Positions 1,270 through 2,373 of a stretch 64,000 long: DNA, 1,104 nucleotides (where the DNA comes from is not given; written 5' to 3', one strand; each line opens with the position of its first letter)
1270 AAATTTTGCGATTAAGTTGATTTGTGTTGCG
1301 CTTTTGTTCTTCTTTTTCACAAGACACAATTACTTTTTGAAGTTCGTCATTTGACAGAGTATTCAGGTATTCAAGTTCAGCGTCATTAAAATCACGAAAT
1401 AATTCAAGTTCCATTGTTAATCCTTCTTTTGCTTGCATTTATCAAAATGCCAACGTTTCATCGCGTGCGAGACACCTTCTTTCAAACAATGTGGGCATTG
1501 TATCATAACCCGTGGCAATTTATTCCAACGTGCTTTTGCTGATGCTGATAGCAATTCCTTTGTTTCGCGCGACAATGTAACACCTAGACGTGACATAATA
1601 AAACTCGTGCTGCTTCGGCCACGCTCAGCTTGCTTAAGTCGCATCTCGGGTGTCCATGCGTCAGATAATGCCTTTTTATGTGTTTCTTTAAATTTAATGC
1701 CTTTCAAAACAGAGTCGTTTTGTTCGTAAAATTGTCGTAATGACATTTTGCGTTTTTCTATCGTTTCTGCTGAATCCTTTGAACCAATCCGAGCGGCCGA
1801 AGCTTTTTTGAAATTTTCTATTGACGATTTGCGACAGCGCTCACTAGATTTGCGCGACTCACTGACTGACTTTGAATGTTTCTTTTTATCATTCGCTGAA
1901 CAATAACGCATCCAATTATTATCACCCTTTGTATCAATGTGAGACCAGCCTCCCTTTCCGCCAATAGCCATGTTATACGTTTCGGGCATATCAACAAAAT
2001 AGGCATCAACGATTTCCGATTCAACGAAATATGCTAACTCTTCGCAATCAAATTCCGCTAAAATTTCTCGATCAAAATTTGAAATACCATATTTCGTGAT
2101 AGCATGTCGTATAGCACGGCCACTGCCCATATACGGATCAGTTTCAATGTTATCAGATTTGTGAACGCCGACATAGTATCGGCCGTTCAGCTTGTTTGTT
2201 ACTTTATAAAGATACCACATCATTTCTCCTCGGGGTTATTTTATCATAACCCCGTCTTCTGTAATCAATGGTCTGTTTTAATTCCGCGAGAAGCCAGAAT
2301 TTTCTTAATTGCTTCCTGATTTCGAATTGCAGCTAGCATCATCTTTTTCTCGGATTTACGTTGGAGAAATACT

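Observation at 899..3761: Gene 43 is in pieces: split cistrons, a free-standing GIY-YIG HEG and an ORF-less group I intron at the motif A codons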

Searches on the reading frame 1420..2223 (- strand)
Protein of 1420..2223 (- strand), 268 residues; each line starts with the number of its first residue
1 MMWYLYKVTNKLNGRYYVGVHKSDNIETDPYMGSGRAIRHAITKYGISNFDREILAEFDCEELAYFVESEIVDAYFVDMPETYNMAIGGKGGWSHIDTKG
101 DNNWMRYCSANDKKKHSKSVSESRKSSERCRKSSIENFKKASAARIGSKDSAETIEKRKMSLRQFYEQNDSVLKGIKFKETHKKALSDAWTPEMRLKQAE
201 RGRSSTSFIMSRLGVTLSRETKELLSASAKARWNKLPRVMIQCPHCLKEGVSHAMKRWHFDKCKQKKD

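Call 17: search_protein_families(library=pfam, proteins=[window:1420-2223:-], max_evalue=0.01)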
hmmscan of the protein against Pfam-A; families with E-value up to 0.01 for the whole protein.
window:1420-2223:- (268 aa): 1 family
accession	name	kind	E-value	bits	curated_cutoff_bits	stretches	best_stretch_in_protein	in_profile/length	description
PF19835.5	SegE_GIY-YIG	-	0.0011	19.6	25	1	4-70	19-99/123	Putative endonuclease segE, GIY-YIG domain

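Call 18: search_protein_families(library=phrogs, proteins=[window:1420-2223:-], max_evalue=0.001)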
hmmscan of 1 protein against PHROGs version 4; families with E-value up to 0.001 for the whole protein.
window:1420-2223:- (268 aa): 6 families
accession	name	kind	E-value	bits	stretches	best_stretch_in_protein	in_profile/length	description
phrog_314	-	DNA, RNA and nucleotide metabolism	3.4e-47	162.6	1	1-266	177-393/574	homing endonuclease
phrog_19446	-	DNA, RNA and nucleotide metabolism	1.2e-11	45.7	1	2-188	1-171/254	homing endonuclease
phrog_7168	-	DNA, RNA and nucleotide metabolism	1e-10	42.6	1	2-182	1-194/284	homing endonuclease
phrog_447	-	other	1.3e-07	32.6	1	4-72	28-110/148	NAD synthetase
phrog_655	-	DNA, RNA and nucleotide metabolism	0.00014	22.9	1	113-266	118-234/343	homing endonuclease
phrog_5123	-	DNA, RNA and nucleotide metabolism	0.00033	21.6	1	2-99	1-101/152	homing endonuclease with GIY-YIG motif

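Call 20: search_solved_structures(query=window:1420-2220:-, max_evalue=10, show_alignments=3)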
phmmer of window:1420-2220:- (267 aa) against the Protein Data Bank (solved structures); distinct sequences matched with E-value up to 10: 32.
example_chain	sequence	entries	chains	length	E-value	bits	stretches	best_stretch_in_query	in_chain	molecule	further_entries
8auv_Q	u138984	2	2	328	0.1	15.5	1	183-253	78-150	RACK1 (guanine nucleotide-binding protein subunit beta-like protein) | guanine nucleotide-binding protein subunit beta-like protein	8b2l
3dm0_A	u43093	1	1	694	0.5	13.2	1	180-250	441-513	Maltose-binding periplasmic protein fused with RACK1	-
1atr_A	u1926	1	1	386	1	12.2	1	90-143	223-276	HEAT-SHOCK COGNATE 70 KD PROTEIN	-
4hwi_A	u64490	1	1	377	1.1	12.1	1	90-143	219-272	Heat shock cognate 71 kDa protein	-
6zyj_A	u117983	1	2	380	1.1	12.1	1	90-143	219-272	Heat shock cognate 71 kDa protein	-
1nge_A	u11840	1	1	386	1.1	12.1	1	90-143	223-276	HEAT-SHOCK COGNATE 70 kD PROTEIN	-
2bup_A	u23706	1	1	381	1.1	12.1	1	90-143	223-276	Heat shock cognate 71 kDa protein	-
3fzf_A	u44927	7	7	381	1.1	12.1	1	90-143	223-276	Heat shock cognate 71 kDa protein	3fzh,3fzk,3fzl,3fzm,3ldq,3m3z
4h5n_A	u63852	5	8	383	1.1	12.1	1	90-143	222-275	Heat shock cognate 71 kDa protein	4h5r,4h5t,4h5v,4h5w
1kaz_A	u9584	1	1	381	1.1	12.1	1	90-143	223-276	70KD HEAT SHOCK COGNATE PROTEIN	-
1kay_A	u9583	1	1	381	1.1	12.1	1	90-143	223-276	70KD HEAT SHOCK COGNATE PROTEIN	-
1kax_A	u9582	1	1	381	1.1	12.1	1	90-143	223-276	70KD HEAT SHOCK COGNATE PROTEIN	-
1qqo_A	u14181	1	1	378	1.1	12.1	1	91-143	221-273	HYDROLASE (ACTING ON ACID ANHYDRIDES)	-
1ba1_A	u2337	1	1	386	1.1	12.1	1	90-143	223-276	HEAT-SHOCK COGNATE 70KD PROTEIN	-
1bup_A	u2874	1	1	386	1.1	12.1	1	90-143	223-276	PROTEIN (70 KILODALTON HEAT SHOCK PROTEIN)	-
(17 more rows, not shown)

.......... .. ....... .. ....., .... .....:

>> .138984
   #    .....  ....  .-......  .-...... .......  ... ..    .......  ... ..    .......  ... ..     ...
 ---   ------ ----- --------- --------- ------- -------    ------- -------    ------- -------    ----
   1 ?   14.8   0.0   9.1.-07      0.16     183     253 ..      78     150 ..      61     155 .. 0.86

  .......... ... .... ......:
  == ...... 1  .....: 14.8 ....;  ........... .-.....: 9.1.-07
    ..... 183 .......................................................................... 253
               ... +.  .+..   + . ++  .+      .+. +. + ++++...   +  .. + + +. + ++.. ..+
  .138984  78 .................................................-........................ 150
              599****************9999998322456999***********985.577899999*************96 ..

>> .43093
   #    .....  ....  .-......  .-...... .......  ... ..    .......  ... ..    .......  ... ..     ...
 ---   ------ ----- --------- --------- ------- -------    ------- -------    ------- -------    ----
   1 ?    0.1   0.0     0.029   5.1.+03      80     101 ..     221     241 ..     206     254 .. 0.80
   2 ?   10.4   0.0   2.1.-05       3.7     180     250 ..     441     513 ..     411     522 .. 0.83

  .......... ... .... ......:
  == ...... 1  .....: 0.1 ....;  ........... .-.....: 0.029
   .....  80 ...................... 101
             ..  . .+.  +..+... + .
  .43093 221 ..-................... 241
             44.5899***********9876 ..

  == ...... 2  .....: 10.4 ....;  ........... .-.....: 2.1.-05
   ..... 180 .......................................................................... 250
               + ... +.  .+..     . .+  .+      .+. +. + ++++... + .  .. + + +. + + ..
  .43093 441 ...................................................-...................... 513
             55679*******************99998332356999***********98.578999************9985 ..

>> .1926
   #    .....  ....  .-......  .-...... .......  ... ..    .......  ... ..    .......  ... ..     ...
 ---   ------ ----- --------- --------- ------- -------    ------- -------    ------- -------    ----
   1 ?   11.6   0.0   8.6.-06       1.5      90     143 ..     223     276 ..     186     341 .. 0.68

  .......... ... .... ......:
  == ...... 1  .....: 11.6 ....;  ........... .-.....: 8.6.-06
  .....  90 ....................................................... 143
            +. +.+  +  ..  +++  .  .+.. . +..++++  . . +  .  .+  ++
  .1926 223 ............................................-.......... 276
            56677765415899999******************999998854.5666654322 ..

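Call 21: search_protein_families(library=ncbifam, proteins=[window:1420-2220:-], max_evalue=0.01)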
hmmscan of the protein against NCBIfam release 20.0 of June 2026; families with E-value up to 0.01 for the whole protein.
window:1420-2220:- (267 aa): 1 family
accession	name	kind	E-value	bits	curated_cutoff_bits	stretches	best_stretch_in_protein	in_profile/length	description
TIGR01453.1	grpIintron_endo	subfamily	4.7e-06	26.8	56.05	1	4-168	4-141/215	group I intron endonuclease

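Call 29: search_dna_similar(query=window:1420-2220:-, collection=phages, mode=protein, max_rows=60, max_evalue=0.00001)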
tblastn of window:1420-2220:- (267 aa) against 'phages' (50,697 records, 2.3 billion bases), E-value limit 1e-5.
Records with a match: 938; places in all: 1374; records where one place covers at least 80% of the query: 50.
Best place of each record, by identity: >=99% 3; 90-95% 1; <60% 934.
By first word of the organism name: Escherichia 297; Klebsiella 120; Acinetobacter 69; Vibrio 61; Salmonella 55; Staphylococcus 49; Shigella 42; Enterobacteria 34; Aeromonas 26; Enterobacter 21; and 37 more.
By host as written in the record: - 135; Escherichia coli 115; Klebsiella pneumoniae 52; Escherichia coli B 23; Acinetobacter baumannii 19; Aeromonas salmonicida 16; Escherichia coli LF82 13; Escherichia coli str. K-12 substr. MG1655 13; and 279 more.
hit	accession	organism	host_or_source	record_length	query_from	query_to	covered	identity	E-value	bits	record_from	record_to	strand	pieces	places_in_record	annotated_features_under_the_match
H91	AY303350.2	Aeromonas phage 25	-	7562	1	267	100%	100.0%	1e-163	506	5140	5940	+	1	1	helc25: GIY-YIG endonuclease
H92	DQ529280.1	Aeromonas phage 25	-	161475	1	267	100%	100.0%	2e-163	506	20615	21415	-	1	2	GIY-YIG endonuclease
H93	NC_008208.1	Aeromonas phage 25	Aeromonas salmonicida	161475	1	267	100%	100.0%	2e-163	506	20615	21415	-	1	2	homing endonuclease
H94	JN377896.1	Aeromonas phage Aes002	Aeromonas salmonicida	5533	1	267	100%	92.1%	6e-150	464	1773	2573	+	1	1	putative GIY-YIG homing endonuclease | DNA polymerase subunit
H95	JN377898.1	Aeromonas phage Aes120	Aeromonas salmonicida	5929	1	266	100%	48.0%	2e-71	243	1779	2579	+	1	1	putative GIY-YIG homing endonuclease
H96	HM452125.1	Aeromonas phage phiAS4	Aeromonas salmonicida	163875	1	265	99%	45.9%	1e-67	232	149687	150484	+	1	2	GIY-YIG endonuclease | split DNA polymerase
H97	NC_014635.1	Aeromonas phage phiAS4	Aeromonas salmonicida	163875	1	265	99%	45.9%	1e-67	232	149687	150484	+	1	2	homing endonuclease | DNA polymerase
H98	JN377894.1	Aeromonas phage Aes508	Aeromonas salmonicida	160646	1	265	99%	45.9%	2e-67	231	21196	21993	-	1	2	putative Seg-like homing endonuclease, GIY-YIG family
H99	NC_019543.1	Aeromonas phage Aes508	Aeromonas salmonicida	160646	1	265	99%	45.9%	2e-67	231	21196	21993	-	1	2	homing endonuclease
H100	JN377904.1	Aeromonas phage Aes517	Aeromonas salmonicida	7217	1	265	86%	50.0%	4e-56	242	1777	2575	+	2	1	truncated putative GIY-YIG homing endonuclease | hypothetical protein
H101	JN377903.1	Aeromonas phage Aes512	Aeromonas salmonicida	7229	1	266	100%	41.5%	3e-60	211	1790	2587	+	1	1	putative GIY-YIG homing endonuclease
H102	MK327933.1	Escherichia phage vB_EcoM_G2285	Escherichia coli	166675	1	265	99%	40.0%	2e-49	179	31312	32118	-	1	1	putative DNA polymerase; unable to determine intron/exon boundaries | hypothetical protein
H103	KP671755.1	Vibrio phage ValKK3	Vibrio alginolyticus ATCC 17749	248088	4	265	98%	33.6%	5e-29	121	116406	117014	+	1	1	homing endonuclease | hypothetical protein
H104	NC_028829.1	Vibrio phage ValKK3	Vibrio alginolyticus ATCC 17749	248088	4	265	98%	33.6%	5e-29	121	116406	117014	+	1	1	homing endonuclease | hypothetical protein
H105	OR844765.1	Escherichia phage ECO111 5-P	Escherichia coli O111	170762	1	266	100%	32.7%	4e-20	95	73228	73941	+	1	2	record has no annotation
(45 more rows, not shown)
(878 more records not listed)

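Call 30: get_annotated_region(hit=H102, flank=3000)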
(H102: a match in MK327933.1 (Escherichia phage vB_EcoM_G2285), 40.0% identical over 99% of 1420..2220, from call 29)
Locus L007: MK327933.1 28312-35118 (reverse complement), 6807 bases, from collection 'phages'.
description: Escherichia phage vB_EcoM_G2285, complete genome.
organism: Escherichia phage vB_EcoM_G2285 (NCBI taxid 2502414)
taxonomy: Viruses; Duplodnaviria; Heunggongvirae; Uroviricota; Caudoviricetes; Straboviridae; Tevenvirinae; Mosigvirus
host: Escherichia coli; source: manure; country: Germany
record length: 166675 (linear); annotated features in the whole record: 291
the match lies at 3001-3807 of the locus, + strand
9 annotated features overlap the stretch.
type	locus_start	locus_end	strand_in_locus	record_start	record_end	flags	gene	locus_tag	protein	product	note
CDS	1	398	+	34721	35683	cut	-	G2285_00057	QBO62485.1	putative clamp loader small subunit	-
CDS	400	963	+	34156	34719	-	-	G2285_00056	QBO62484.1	putative clamp loader small subunit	-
CDS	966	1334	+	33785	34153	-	-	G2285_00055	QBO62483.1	putative translation repressor protein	-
misc_feature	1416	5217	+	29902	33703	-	-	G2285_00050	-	-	putative DNA polymerase; unable to determine intron/exon boundaries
CDS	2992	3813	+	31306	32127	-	-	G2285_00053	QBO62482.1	hypothetical protein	-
ncRNA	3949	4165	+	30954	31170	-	-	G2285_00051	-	-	Intron_gpI; UNKNOWN FEATURE KEY misc_rna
CDS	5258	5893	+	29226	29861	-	-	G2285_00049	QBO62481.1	hypothetical protein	-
CDS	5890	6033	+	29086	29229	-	-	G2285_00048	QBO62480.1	hypothetical protein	-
CDS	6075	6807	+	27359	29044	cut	-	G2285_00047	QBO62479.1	hypothetical protein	-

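Call 72: search_solved_structures(query=A2, max_evalue=1, show_alignments=2)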
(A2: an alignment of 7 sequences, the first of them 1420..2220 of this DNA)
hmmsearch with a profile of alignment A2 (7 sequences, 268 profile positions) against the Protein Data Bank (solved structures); distinct sequences matched with E-value up to 1: 2.
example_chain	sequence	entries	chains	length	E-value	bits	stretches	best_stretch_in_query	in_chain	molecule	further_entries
1mk0_A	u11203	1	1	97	0.28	14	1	4-84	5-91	Intron-associated endonuclease 1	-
2l5u_A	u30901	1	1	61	0.94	12.3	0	235-252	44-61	Chromodomain-helicase-DNA-binding protein 4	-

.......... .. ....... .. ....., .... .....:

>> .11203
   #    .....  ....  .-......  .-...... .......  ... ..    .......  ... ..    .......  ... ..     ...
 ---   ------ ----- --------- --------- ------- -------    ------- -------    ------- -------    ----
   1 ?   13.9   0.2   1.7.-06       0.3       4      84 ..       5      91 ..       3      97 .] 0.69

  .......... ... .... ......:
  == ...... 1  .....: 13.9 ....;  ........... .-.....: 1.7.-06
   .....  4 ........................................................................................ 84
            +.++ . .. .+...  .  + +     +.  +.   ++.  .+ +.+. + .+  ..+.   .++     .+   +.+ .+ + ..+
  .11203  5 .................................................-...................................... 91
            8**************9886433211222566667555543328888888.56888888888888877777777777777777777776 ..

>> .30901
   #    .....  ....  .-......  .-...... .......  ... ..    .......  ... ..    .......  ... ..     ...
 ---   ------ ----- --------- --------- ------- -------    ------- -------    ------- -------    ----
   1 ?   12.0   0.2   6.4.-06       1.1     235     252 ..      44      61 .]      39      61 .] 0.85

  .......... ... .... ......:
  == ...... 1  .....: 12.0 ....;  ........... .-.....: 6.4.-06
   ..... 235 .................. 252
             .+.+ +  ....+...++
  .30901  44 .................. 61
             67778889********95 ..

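Call 73: search_protein_families(library=pfam, alignment_id=A2, max_evalue=0.1)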
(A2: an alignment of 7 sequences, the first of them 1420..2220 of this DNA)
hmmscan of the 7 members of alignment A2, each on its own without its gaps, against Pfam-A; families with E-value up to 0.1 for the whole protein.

A. member 1, window:1420-2220:- (267 aa): 2 families
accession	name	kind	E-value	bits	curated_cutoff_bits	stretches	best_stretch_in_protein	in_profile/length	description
PF19835.5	SegE_GIY-YIG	-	0.0014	19.3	25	1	3-69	19-99/123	Putative endonuclease segE, GIY-YIG domain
PF01541.30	GIY-YIG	-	0.032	15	22.6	1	1-72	1-70/78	GIY-YIG catalytic domain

B. families by the number of members that match (of 7 scanned): 6 families
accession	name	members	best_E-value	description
PF19835.5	SegE_GIY-YIG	7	0.00018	Putative endonuclease segE, GIY-YIG domain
PF01541.30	GIY-YIG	6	0.00023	GIY-YIG catalytic domain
PF24460.1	DUF7575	4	0.089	Domain of unknown function (DUF7575)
PF07460.16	NUMOD3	3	1.1e-06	NUMOD3 motif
PF18885.6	DUF5648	1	0.012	Domain of unknown function (DUF5648)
PF04575.19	SlipAM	1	0.013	Surface lipoprotein assembly modifier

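Call 75: find_homologous_proteins(query=window:1420-2220:-, max_evalue=0.00001)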
Query window:1420-2220:- (267 aa): 27 proteins with E <= 0.00001 among 359 candidates.
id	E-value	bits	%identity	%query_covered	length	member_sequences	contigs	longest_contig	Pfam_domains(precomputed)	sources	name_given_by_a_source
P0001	3.6e-162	556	93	100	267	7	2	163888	-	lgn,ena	-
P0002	4.7e-70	254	49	100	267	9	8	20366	-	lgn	-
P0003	1.2e-67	246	45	99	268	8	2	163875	PF07460.17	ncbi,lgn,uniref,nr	ncbi:homing endonuclease [Aeromonas phage phiAS4]|uniref:GIY-YIG endonuclease n=1 Tax=Aeromonas phag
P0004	1.1e-30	125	40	59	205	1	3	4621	PF07460.17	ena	-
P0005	1.8e-30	125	34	99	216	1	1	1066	-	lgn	-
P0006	1.8e-30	125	37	60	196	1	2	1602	PF07460.17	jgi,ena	jgi:group I intron endonuclease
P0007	2.4e-30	124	34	99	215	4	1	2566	PF07460.17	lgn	-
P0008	8.9e-30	122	34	98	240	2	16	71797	PF07460.17,PF01541.31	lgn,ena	-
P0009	6.0e-27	113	41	46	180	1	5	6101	PF01541.31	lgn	-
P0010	2.1e-25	108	45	55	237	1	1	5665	-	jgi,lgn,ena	-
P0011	1.8e-24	105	32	100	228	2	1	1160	PF07460.17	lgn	-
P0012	8.7e-24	103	51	36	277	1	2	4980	-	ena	-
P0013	9.0e-24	103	51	36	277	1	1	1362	-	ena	-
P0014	9.5e-24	103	51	36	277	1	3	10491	-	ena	-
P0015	9.7e-24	102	51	36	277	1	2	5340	-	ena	-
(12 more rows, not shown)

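Call 84: predict_structure(alignment_id=A3)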
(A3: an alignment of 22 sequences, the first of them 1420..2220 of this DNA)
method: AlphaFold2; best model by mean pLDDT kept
length: 267 residues; sequences in the alignment: 22
mean_pLDDT: 81.9   pTM: 0.39
mean pLDDT of the five models: 81.9, 81.3, 80.1, 79.8, 76.4
residues with pLDDT >= 90: 110; 70-90: 107; 50-70: 25; < 50: 25
segments of 3 or more residues with pLDDT < 50: 91-105, 204-213
pLDDT, mean of each block of 10 residues (from residue 1): 97 97 94 93 97 97 96 94 86 42 57 77 71 88 83 88 73 65 82 79 47 65 86 87 95 90 87
secondary structure, 60 per line:
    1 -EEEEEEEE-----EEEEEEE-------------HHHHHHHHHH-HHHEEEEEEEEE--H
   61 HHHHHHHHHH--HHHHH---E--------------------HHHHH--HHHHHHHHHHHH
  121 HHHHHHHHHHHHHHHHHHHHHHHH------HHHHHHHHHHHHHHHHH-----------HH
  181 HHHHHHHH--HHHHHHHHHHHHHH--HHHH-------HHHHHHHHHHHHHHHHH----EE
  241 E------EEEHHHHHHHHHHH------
elements in order: E2-9 E15-21 H35-44 E49-57 H60-70 H73-77 H102-106 H109-144 H151-167 H179-188 H191-204 H207-210 H218-234 E239-241 E248-250 H251-261

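Call 87: fold_search(model_id=the predicted structure, library=pdb)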
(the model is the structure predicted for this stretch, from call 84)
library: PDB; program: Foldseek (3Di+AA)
matches with E <= 10: 155; with E <= 0.001: 0
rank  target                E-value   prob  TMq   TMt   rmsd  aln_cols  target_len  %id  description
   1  1ln0_B                1.0e-02  1.00  0.25  0.61   4.1        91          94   23  Structure of the Catalytic Domain of Homing Endonuclease I-TevI (released 2002-10-30)
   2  1ln0_A                1.3e-02  1.00  0.25  0.63   4.1        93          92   22  Structure of the Catalytic Domain of Homing Endonuclease I-TevI (released 2002-10-30)
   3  2le2_MODEL_1_A        1.7e+00  0.03  0.08  0.23   7.9        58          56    7  Novel dimeric structure of phage phi29-encoded protein p56: Insights into Uracil-DNA glycosylase inhibition (released 2011-09-28)
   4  1uhd_A                2.1e+00  0.08  0.14  0.32   7.5        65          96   17  Crystal structure of aspartate decarboxylase, pyruvoly group bound form (released 2004-07-13)
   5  9e6q_AR               2.1e+00  0.08  0.14  0.33   6.5        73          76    7  Cryo-EM structure of the Pyrobaculum calidifontis 50S ribosomal subunit in complex with Dri (released 2024-11-20)
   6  6cb0_B                2.2e+00  0.13  0.13  0.11   8.0        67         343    6  Crystal Structure of the FAK FERM domain (released 2019-02-06)
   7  4l71_Y5               2.2e+00  0.08  0.08  0.25   6.3        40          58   15  Crystal Structure of Frameshift Suppressor tRNA SufA6 Bound to Codon CCC-A on the Ribosome (released 2014-08-06)
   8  3kbu_C                2.2e+00  0.01  0.06  0.09  11.8        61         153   16  Crystal structure of the ankyrin binding domain of human erythroid beta spectrin (repeats 13-15) in complex with the s (released 2010-02-02)
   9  6o7g_MODEL_1_B        2.5e+00  0.13  0.07  0.27   5.4        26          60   23  Solution structure of MLL4 PHD6 domain in complex with histone H4K16ac peptide (released 2019-05-22)
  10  8buu_0                2.5e+00  0.08  0.09  0.29   6.0        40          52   22  ARE-ABCF VmlR2 bound to a 70S ribosome (released 2023-04-05)
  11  5hy3_B                2.5e+00  0.04  0.09  0.33  11.1        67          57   13  Crystal structure of Escherichia coli toxin LsoA in complex with T4 phage antitoxin Dmd (released 2016-06-22)
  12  6hix_Be               2.7e+00  0.04  0.12  0.26  13.7       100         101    8  Cryo-EM structure of the Trypanosoma brucei mitochondrial ribosome - This entry contains the large mitoribosomal subu (released 2018-09-26)
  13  9p38_b                2.9e+00  0.08  0.08  0.33   6.2        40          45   22  YsxC-GMPPNP treated 44.5SYsxC particles. Class 1. (released 2025-11-12)
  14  3ud1_A                3.1e+00  0.01  0.06  0.05  12.7        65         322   17  Crystal structure of ZU5A-ZU5B domains of human erythrocyte ankyrin (released 2012-02-22)
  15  9znf_AO               3.3e+00  0.08  0.12  0.45   6.5        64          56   16  Cryo-EM structure of the Methanosarcina acetivorans 70S ribosome in complex with SriA and SriB (released 2026-01-28)
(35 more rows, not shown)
